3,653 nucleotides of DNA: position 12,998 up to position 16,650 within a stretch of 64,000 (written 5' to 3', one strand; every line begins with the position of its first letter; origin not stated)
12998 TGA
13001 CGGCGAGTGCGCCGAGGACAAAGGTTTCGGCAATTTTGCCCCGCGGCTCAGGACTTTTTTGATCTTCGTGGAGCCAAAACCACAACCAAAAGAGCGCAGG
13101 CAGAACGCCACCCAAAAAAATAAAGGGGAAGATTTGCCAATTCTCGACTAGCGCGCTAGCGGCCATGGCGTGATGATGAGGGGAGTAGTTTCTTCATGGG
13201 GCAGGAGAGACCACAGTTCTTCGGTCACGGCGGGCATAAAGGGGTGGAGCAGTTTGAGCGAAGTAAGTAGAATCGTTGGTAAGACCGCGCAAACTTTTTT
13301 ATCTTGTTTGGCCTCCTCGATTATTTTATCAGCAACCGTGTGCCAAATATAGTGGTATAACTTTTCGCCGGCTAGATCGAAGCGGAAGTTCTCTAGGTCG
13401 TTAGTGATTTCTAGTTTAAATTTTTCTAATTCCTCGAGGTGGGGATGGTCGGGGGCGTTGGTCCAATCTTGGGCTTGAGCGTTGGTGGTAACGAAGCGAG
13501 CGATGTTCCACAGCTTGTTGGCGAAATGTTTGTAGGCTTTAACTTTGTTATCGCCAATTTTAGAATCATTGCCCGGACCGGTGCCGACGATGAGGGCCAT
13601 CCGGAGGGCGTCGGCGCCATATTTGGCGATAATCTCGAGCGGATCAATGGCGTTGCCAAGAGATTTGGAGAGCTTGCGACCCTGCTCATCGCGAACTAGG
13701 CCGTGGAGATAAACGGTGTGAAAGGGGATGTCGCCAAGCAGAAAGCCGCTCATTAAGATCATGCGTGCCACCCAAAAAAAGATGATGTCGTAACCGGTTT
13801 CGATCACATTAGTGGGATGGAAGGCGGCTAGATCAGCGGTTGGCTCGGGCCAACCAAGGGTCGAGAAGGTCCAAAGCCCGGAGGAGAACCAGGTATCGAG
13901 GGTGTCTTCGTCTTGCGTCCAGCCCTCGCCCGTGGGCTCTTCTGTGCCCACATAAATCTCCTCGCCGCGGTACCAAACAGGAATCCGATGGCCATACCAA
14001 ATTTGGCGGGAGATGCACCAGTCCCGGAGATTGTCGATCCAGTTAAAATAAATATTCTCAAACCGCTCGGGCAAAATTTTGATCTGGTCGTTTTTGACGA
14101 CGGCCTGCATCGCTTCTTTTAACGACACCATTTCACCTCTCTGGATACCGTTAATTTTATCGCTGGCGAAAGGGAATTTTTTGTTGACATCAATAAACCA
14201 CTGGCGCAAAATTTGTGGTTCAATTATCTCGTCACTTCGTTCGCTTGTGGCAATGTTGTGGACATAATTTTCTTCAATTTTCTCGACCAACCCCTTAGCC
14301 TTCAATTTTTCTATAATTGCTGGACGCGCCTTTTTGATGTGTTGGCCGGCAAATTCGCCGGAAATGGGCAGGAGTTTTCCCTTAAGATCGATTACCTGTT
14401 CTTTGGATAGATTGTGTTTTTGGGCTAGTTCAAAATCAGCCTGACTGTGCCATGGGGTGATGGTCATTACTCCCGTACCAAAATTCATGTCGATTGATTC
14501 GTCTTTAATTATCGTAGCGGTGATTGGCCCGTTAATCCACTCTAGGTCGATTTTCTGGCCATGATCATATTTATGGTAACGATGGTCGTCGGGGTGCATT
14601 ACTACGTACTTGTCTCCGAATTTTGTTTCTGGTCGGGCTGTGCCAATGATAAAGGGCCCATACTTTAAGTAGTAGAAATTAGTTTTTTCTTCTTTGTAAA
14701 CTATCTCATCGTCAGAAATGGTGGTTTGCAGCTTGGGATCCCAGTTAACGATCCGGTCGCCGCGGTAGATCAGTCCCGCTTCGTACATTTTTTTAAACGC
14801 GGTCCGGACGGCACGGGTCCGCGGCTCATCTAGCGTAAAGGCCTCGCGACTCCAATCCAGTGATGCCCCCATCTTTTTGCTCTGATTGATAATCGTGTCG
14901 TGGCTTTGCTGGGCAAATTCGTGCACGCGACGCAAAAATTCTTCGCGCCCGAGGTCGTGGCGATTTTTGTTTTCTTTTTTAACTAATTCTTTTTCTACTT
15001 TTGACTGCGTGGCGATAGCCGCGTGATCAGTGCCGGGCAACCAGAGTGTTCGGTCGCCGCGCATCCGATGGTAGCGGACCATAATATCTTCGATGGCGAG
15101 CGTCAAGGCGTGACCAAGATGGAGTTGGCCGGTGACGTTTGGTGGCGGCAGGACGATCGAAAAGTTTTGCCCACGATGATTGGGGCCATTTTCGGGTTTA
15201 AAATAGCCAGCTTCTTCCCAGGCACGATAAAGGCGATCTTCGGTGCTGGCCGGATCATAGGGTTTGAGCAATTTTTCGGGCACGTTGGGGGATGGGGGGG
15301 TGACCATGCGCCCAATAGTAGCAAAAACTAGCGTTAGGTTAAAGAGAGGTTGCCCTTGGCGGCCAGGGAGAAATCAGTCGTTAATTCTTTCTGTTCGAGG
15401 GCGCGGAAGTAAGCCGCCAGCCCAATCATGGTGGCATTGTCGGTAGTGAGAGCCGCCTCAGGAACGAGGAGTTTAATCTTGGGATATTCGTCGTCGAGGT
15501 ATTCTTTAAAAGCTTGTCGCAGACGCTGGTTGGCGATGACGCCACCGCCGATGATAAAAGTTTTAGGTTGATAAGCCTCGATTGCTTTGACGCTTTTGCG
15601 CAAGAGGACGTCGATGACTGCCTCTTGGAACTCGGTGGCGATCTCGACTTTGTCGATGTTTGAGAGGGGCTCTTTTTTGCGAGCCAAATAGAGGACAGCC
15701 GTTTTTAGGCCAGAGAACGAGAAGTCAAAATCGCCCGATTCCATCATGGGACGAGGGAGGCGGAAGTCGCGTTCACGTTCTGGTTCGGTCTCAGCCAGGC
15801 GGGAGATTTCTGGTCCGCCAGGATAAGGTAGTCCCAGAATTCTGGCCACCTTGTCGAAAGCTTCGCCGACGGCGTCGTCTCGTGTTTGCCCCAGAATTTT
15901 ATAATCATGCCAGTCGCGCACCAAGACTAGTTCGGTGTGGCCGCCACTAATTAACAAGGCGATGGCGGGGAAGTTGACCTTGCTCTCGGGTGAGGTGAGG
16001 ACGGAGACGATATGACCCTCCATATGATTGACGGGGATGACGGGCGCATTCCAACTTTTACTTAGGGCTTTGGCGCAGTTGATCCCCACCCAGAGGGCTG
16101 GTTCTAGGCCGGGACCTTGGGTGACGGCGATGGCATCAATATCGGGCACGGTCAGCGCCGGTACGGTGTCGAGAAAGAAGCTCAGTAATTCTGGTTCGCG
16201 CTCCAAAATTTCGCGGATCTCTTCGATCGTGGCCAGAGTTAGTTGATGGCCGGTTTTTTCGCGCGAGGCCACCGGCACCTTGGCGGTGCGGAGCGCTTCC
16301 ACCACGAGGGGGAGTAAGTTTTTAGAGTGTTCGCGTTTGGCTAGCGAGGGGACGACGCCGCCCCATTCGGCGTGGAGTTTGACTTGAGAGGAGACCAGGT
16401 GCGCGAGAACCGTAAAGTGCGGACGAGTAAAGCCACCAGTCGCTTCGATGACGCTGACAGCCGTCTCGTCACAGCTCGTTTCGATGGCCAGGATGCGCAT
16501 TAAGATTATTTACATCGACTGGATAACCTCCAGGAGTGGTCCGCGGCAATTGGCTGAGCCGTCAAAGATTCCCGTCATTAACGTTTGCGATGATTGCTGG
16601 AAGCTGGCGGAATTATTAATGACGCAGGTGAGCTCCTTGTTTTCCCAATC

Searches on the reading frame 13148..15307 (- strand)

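Call 7: search_protein_families(library=pfam, proteins=[window:13148-15307:-], max_evalue=0.001)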
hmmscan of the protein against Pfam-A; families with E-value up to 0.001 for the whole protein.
window:13148-15307:- (719 aa): 5 families
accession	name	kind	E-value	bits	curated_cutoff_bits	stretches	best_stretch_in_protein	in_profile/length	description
PF00133.28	tRNA-synt_1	-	2e-132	442.3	22.7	1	26-582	2-411/414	tRNA synthetases class I (I, L, M and V)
PF09334.17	tRNA-synt_1g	-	1.9e-22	80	20.1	2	56-202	8-135/391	tRNA synthetases class I (M)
PF08264.19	Anticodon_1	-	2.4e-19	70.1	25.1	1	624-716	5-105/148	Anticodon-binding domain of tRNA ligase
PF13603.12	tRNA-synt_1_2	-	5.1e-05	23.3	25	0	273-311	107-145/185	Leucyl-tRNA synthetase, editing domain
PF01406.26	tRNA-synt_1e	-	0.00011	22.1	27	0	525-573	233-281/301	tRNA synthetases class I (C) catalytic domain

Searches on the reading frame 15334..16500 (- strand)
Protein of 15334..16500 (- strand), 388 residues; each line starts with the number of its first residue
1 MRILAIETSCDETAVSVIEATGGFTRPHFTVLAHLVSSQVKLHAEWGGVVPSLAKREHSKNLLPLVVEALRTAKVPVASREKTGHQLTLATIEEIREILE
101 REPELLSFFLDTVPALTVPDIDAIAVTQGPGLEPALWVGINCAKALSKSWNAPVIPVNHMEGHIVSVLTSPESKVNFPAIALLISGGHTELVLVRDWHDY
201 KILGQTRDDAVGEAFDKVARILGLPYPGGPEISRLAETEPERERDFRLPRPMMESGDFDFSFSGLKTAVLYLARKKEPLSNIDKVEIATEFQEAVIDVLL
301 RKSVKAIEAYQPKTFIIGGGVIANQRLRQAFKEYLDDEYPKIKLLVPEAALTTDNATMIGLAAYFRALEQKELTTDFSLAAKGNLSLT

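Call 41: search_protein_families(library=pfam, proteins=[window:15334-16500:-], max_evalue=0.001)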
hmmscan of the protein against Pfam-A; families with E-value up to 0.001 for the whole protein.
window:15334-16500:- (388 aa): 3 families
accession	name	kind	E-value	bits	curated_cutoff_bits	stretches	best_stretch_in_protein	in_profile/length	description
PF00814.31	TsaD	-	3.7e-84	283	24.8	2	116-360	46-263/264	tRNA N6-adenosine threonylcarbamoyltransferase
PF22521.2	HypF_C_2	-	6.1e-05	23.3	27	1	277-339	159-221/241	Carbamoyltransferase, Kae1-like Domain, second subdomain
PF00480.26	ROK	-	0.00049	20.1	22.9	1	286-365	209-291/294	ROK family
